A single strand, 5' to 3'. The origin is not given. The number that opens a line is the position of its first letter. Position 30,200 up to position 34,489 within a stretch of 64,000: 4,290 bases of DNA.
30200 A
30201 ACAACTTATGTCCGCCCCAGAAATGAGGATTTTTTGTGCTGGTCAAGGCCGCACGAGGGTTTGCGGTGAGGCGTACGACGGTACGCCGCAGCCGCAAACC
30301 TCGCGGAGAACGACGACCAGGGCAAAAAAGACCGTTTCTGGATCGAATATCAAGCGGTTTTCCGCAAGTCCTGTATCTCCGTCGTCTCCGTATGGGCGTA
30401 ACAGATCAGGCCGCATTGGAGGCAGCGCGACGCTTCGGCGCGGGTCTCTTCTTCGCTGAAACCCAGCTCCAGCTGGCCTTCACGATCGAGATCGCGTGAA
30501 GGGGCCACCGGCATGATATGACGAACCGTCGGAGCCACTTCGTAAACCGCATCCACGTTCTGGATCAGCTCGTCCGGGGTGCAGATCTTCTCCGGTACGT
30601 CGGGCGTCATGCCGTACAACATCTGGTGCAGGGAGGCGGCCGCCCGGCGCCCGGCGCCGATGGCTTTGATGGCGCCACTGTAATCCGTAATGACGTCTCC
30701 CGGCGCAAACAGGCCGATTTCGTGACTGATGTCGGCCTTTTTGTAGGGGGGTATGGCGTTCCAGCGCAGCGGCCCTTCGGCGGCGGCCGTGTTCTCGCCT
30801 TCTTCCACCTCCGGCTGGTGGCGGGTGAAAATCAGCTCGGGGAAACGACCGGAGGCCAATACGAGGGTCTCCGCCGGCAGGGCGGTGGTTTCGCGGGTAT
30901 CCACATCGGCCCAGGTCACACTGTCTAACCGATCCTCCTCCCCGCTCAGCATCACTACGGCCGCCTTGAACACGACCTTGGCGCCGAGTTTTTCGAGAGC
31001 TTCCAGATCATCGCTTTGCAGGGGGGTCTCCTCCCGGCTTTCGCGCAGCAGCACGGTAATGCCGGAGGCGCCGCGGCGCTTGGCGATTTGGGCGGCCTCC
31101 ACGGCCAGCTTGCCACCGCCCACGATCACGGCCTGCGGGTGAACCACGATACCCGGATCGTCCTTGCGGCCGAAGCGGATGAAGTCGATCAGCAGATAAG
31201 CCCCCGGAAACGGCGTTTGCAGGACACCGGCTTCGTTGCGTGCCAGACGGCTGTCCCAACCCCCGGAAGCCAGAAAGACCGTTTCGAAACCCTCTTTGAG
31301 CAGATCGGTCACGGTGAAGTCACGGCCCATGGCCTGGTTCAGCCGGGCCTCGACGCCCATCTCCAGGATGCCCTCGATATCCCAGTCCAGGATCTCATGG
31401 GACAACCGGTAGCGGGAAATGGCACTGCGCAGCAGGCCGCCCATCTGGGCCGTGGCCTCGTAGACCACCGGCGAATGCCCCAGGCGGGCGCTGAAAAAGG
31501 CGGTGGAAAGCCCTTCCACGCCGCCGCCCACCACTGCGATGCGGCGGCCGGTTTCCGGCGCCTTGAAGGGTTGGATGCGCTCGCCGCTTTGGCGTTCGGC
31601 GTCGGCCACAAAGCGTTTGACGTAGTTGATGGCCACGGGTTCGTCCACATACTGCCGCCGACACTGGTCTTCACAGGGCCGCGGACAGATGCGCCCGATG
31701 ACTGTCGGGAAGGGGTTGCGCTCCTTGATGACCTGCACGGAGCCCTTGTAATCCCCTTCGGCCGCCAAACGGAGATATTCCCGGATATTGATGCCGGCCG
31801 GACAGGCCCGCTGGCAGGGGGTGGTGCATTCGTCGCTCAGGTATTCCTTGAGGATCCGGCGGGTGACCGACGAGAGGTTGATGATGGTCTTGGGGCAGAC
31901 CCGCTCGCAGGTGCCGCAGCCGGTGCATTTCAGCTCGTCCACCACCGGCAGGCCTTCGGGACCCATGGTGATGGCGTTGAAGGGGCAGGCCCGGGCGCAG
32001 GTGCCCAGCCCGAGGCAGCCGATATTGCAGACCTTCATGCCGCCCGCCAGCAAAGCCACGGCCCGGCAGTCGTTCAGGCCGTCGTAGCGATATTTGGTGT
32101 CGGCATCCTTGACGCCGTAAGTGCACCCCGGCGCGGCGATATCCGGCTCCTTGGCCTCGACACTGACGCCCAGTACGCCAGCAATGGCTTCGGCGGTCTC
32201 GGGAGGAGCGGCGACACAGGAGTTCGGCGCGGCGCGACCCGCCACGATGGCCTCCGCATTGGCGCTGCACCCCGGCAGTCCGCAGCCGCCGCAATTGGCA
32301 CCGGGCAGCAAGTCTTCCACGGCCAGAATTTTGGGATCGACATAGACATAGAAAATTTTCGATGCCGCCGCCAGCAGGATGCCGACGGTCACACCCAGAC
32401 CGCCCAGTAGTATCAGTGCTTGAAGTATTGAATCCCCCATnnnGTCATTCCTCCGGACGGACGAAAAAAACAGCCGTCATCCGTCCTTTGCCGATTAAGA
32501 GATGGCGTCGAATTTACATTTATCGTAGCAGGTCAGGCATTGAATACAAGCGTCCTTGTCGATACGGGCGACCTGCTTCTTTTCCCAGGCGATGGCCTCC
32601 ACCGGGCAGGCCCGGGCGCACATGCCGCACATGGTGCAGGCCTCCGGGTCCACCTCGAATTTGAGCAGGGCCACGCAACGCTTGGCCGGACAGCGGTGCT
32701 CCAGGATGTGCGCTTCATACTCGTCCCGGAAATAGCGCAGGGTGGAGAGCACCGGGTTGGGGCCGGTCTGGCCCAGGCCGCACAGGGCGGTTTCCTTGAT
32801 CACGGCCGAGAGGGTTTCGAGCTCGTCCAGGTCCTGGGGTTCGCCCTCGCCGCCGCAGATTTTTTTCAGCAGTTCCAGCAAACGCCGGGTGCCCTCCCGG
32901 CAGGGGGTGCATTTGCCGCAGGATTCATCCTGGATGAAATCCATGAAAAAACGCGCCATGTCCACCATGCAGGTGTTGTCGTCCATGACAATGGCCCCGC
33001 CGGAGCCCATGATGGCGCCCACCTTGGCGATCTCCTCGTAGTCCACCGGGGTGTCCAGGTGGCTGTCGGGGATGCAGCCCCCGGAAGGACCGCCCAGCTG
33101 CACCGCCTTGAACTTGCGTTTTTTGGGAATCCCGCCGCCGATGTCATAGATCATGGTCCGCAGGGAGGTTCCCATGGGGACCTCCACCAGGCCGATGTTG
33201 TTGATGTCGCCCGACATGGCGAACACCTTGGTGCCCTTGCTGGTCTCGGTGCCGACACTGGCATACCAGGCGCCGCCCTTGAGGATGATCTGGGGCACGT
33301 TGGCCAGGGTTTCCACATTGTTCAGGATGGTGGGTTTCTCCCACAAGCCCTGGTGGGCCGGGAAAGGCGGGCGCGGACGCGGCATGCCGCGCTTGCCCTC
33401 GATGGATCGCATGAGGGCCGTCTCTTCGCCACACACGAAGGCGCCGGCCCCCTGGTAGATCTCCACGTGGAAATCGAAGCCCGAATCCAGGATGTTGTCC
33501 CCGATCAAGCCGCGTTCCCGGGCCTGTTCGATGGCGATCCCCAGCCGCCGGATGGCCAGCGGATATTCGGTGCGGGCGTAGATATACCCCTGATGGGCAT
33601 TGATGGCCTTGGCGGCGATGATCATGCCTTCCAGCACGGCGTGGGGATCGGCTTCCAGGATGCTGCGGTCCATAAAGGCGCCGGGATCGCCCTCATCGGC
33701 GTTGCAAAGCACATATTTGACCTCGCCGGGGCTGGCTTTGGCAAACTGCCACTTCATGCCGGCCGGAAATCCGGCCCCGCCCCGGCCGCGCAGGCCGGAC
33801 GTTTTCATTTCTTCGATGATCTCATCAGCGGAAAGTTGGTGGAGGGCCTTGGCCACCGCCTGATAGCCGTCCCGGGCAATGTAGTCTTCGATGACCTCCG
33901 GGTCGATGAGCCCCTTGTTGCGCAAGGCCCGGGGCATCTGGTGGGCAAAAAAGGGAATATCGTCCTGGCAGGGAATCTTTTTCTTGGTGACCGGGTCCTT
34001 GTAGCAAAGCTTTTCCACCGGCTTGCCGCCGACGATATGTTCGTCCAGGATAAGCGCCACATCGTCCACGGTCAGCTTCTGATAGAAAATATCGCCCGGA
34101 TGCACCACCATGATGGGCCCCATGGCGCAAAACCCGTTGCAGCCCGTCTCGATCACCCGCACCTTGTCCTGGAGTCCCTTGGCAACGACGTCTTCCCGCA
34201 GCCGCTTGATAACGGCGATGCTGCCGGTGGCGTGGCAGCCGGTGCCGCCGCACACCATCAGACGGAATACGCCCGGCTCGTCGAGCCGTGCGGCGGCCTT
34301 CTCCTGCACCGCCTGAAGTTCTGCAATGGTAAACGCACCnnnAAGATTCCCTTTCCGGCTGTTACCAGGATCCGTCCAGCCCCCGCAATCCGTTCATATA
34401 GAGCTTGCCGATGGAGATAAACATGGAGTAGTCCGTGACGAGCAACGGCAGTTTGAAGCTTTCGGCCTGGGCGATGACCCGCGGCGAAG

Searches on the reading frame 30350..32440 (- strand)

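Call 20: search_protein_families(library=pfam, proteins=[window:30350-32440:-], max_evalue=0.001)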
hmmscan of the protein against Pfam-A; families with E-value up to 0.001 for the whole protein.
window:30350-32440:- (696 aa): 14 families
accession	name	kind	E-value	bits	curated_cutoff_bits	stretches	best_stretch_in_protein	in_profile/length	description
PF14691.11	Fer4_20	-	7e-21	74.6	25.8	1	205-285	27-111/113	Dihydroprymidine dehydrogenase domain II, 4Fe-4S cluster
PF07992.20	Pyr_redox_2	-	3.9e-16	59.8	26.1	1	300-538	2-243/291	Pyridine nucleotide-disulphide oxidoreductase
PF04060.18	FeS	-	1.4e-11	44.4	23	1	45-76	1-32/33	Putative Fe-S cluster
PF12838.12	Fer4_7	-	1.3e-08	35.6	27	1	141-185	4-51/52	4Fe-4S dicluster domain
PF00070.33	Pyr_redox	-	1.7e-08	35.3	22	1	437-510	2-79/82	Pyridine nucleotide-disulphide oxidoreductase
PF00037.32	Fer4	-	2.5e-07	30.7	21.1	1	165-184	1-20/24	4Fe-4S binding domain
PF13187.11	Fer4_9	-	4.5e-07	30.2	27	1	142-186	2-51/52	4Fe-4S dicluster domain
PF14697.11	Fer4_21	-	1.1e-06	29.1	35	1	141-187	7-57/59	4Fe-4S dicluster domain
PF01266.30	DAO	-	2.8e-06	27.6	27.9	0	300-334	1-35/353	FAD dependent oxidoreductase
PF13450.12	NAD_binding_8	-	7.1e-06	26.6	21.9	1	303-340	1-38/68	NAD(P)-binding Rossmann-like domain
PF12837.12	Fer4_6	-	2.4e-05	24.5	25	1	165-183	2-20/24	4Fe-4S binding domain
PF12797.12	Fer4_2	-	2.7e-05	24.3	24.5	1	165-183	3-21/22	4Fe-4S binding domain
PF13237.11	Fer4_10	-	5.3e-05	23.5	25.5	1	141-183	8-53/53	4Fe-4S dicluster domain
PF25160.1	LdpA_Fe-S-bd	-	0.0004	20.5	27.6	1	148-191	9-47/49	LdpA Fe-S cluster-binding domain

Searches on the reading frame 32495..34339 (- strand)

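Call 20: search_protein_families(library=pfam, proteins=[window:32495-34339:-], max_evalue=0.001)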
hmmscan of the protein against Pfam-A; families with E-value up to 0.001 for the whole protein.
window:32495-34339:- (614 aa): 11 families
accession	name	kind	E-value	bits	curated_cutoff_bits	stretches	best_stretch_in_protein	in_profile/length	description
PF01512.22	Complex1_51K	-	4.4e-47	160.2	31.2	1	179-349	2-149/150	Nuo51 FMN-binding domain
PF10589.14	NADH_4Fe-4S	-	4.1e-35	120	23.5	1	460-544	1-85/85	NADH-ubiquinone oxidoreductase-F iron-sulfur binding region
PF00037.32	Fer4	-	6.8e-11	41.9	21.1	2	562-583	2-23/24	4Fe-4S binding domain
PF01257.25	2Fe-2S_thioredx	-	7e-09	36.1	24.8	1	21-100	62-143/145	Thioredoxin-like [2Fe-2S] ferredoxin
PF12837.12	Fer4_6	-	4.9e-08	33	25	2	561-583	2-24/24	4Fe-4S binding domain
PF13237.11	Fer4_10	-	8.7e-07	29.2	25.5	1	563-608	4-52/53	4Fe-4S dicluster domain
PF12838.12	Fer4_7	-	1.6e-06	28.9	27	1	568-612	2-52/52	4Fe-4S dicluster domain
PF14697.11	Fer4_21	-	2.8e-06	27.8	35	1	563-613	3-57/59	4Fe-4S dicluster domain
PF12797.12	Fer4_2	-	5.1e-06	26.5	24.5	1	561-580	3-22/22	4Fe-4S binding domain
PF13187.11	Fer4_9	-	1.1e-05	25.8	27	1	567-612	1-51/52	4Fe-4S dicluster domain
PF10531.15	SLBB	-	0.00064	19.9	27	0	372-421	1-53/55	SLBB domain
